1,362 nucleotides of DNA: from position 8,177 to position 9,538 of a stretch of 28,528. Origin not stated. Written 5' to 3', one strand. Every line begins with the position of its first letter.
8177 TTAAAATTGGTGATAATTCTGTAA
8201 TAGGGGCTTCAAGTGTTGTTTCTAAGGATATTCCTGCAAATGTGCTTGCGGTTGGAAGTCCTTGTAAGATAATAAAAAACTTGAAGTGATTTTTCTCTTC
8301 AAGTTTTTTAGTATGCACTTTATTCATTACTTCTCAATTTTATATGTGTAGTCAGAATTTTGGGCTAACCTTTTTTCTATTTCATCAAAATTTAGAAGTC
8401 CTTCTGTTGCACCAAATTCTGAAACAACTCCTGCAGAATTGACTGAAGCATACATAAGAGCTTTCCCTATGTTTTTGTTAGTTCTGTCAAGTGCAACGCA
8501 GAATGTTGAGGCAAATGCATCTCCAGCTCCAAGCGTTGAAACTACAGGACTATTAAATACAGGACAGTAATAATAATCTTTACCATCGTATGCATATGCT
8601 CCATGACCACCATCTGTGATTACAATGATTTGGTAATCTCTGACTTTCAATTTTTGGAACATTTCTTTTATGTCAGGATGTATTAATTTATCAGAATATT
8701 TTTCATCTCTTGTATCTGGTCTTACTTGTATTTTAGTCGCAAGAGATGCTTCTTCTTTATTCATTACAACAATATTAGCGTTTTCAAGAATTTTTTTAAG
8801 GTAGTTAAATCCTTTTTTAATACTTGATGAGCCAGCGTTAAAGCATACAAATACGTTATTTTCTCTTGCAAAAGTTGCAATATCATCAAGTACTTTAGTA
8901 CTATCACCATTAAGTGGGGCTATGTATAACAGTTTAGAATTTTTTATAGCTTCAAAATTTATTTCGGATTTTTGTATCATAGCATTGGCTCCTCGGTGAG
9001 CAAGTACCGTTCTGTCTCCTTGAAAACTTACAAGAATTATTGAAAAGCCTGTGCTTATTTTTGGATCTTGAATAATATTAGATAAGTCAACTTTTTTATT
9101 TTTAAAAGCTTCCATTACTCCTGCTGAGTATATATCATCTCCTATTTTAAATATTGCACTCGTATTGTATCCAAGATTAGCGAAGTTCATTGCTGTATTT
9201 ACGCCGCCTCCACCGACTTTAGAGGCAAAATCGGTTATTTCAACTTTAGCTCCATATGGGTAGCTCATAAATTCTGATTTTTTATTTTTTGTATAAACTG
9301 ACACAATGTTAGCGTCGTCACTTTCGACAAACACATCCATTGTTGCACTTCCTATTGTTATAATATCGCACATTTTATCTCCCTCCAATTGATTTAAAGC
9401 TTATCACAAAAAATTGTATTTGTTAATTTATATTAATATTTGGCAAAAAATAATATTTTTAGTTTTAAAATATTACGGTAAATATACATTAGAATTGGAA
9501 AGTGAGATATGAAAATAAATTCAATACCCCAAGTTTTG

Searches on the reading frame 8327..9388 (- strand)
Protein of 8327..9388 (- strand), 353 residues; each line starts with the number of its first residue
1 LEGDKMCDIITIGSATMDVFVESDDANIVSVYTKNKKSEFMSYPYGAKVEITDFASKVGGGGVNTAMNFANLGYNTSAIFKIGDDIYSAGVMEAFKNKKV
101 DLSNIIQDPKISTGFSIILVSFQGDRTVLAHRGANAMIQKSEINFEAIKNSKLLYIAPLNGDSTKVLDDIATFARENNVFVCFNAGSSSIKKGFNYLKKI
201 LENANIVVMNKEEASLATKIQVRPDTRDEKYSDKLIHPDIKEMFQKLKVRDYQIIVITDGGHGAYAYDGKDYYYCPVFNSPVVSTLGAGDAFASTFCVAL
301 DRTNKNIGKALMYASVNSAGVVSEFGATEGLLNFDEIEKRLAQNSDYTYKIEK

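Call 18: search_protein_families(library=pfam, proteins=[window:8327-9388:-], max_evalue=0.01)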
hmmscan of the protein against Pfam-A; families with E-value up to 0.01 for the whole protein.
window:8327-9388:- (353 aa): 1 family
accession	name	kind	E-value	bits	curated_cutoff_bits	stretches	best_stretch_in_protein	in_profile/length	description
PF00294.29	PfkB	-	5.3e-41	141.4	25.8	1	45-330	22-298/302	pfkB family carbohydrate kinase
